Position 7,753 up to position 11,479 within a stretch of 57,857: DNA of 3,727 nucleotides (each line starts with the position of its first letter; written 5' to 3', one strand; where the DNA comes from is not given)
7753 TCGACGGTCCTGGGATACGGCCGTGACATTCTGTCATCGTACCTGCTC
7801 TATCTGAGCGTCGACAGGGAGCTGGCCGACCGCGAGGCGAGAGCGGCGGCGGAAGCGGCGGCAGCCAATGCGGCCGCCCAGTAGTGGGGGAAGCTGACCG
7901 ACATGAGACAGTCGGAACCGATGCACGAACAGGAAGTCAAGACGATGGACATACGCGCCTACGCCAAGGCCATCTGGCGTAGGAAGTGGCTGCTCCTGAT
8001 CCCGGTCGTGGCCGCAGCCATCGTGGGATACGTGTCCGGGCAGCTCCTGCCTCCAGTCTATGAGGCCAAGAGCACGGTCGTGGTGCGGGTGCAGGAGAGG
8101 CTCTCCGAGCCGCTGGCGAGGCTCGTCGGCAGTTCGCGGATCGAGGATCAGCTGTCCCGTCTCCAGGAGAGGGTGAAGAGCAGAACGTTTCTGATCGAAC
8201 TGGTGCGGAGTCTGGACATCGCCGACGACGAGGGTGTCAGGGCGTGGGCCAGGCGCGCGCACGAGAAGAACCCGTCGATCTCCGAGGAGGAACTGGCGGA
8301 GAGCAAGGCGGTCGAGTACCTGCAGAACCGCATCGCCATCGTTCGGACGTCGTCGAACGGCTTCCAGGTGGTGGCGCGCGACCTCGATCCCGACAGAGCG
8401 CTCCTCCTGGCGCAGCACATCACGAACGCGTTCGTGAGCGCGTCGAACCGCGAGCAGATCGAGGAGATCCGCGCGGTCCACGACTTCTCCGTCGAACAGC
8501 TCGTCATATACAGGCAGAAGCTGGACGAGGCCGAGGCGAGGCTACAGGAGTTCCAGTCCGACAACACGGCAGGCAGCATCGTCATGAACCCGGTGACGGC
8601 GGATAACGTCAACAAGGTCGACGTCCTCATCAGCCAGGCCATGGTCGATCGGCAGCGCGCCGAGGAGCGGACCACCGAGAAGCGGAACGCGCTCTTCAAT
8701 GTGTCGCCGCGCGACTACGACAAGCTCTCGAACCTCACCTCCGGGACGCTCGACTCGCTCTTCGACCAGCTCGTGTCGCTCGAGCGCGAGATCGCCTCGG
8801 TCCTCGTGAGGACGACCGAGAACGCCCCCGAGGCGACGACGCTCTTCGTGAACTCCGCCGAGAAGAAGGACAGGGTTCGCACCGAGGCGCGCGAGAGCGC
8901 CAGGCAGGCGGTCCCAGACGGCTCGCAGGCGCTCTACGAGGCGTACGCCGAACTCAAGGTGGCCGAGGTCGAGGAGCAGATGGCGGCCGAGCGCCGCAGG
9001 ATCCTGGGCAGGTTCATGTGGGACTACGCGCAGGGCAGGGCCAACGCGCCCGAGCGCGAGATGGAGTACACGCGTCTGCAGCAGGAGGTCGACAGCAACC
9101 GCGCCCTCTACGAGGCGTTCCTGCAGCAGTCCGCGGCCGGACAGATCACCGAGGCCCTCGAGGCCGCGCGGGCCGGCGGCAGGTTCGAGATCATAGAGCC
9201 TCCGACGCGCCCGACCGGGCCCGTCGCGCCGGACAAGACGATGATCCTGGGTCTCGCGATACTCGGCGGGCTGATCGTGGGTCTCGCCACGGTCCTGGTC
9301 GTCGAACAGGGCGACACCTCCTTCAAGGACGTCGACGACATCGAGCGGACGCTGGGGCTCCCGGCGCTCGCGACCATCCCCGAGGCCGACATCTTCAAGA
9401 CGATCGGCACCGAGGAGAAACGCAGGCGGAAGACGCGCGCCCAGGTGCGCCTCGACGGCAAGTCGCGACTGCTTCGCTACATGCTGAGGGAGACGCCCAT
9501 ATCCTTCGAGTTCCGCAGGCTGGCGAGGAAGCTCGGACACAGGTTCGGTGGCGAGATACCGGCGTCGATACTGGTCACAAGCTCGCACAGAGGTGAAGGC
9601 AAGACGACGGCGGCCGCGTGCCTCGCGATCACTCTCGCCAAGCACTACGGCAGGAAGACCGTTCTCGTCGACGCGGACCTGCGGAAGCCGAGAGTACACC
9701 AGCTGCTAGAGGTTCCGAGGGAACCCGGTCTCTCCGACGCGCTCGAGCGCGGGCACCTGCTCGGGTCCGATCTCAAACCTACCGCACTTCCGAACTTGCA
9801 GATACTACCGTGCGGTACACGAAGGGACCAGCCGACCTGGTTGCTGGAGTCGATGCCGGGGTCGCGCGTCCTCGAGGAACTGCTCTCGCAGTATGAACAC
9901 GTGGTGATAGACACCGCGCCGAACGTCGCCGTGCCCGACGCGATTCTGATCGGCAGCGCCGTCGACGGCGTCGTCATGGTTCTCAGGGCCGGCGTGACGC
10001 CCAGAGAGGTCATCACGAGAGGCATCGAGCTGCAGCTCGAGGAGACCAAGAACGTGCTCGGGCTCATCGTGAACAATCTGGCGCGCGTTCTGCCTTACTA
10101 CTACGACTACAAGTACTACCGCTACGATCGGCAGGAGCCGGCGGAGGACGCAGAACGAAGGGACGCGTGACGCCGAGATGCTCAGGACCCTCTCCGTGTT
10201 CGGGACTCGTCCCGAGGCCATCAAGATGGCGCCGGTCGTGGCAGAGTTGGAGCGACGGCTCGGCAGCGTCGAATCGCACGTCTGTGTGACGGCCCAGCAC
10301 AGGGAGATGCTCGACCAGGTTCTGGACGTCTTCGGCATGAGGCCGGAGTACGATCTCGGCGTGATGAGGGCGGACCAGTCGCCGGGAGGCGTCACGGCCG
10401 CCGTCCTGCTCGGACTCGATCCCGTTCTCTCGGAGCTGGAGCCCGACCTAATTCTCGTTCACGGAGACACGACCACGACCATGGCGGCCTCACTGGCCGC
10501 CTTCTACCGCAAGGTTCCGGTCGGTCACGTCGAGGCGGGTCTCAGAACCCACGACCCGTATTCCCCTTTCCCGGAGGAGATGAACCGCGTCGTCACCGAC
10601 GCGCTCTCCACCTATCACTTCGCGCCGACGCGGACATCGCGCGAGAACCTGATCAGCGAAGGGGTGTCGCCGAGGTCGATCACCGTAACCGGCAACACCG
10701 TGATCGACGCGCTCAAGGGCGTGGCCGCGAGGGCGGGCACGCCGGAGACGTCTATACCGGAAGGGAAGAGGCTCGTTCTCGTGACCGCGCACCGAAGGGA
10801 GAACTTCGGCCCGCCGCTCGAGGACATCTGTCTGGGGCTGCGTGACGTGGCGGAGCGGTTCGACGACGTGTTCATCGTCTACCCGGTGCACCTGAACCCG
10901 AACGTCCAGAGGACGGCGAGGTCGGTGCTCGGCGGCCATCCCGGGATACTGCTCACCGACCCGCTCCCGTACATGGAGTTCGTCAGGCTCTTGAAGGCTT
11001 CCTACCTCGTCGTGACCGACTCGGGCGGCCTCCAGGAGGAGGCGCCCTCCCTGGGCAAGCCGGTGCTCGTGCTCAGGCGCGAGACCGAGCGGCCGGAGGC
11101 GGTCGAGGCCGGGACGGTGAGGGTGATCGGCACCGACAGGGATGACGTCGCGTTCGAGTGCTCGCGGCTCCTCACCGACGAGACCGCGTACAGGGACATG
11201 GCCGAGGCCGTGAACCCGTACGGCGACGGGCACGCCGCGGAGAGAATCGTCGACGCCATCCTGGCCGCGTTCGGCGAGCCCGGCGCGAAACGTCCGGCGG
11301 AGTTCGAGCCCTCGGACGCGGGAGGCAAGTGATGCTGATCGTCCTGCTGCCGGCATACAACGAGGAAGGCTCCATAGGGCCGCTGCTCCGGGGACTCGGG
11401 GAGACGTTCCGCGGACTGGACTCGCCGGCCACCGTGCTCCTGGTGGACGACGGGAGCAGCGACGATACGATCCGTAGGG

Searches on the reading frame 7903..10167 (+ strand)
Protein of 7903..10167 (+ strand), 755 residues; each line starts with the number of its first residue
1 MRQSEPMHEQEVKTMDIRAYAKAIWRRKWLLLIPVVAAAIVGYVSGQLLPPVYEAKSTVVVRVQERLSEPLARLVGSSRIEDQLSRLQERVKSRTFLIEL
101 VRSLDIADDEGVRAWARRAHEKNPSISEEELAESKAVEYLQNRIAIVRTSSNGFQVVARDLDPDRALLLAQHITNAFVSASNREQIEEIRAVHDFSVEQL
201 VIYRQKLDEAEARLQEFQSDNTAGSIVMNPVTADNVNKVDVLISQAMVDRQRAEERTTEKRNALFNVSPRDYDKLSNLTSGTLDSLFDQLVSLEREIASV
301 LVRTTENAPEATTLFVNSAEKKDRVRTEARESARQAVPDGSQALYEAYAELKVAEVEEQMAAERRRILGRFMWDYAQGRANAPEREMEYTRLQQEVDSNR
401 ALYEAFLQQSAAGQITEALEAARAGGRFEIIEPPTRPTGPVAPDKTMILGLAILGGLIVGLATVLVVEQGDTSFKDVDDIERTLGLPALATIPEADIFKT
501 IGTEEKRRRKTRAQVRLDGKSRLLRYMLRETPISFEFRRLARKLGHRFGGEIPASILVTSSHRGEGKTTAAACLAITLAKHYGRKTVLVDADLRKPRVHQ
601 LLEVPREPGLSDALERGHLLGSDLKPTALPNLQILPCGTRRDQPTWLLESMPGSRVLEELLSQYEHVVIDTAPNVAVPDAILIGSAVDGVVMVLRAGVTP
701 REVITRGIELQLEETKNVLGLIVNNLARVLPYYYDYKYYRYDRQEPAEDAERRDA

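Call 16: search_protein_families(library=pfam, proteins=[window:7903-10167:+], max_evalue=0.001)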
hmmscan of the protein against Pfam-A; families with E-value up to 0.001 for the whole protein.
window:7903-10167:+ (755 aa): 5 families
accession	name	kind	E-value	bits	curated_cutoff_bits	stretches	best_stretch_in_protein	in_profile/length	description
PF13807.11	GNVR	-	1.4e-10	41.4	27.7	1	387-466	4-79/82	G-rich domain on putative tyrosine kinase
PF02706.20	Wzz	-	1.1e-08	35.6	25.5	1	14-103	2-90/91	Chain length determinant protein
PF10609.15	ParA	-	4.6e-07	29.9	27.1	1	554-725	4-174/246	NUBPL iron-transfer P-loop NTPase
PF01656.29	CbiA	-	7.5e-07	29.6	25.4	1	556-650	1-54/125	CobQ/CobB/MinD/ParA nucleotide binding domain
PF13614.12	AAA_31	-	2.1e-05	25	27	1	557-683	5-137/177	AAA domain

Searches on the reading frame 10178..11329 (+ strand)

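Call 16: search_protein_families(library=pfam, proteins=[window:10178-11329:+], max_evalue=0.001)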
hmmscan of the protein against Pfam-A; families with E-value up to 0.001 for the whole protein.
window:10178-11329:+ (384 aa): 2 families
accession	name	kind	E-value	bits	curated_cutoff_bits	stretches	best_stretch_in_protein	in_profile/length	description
PF02350.25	Epimerase_2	-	1.1e-118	396.5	30.6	1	30-361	8-346/347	UDP-N-acetylglucosamine 2-epimerase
PF13579.12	Glyco_trans_4_4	-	7e-05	23.7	29.7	1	58-173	43-157/158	Glycosyl transferase 4-like domain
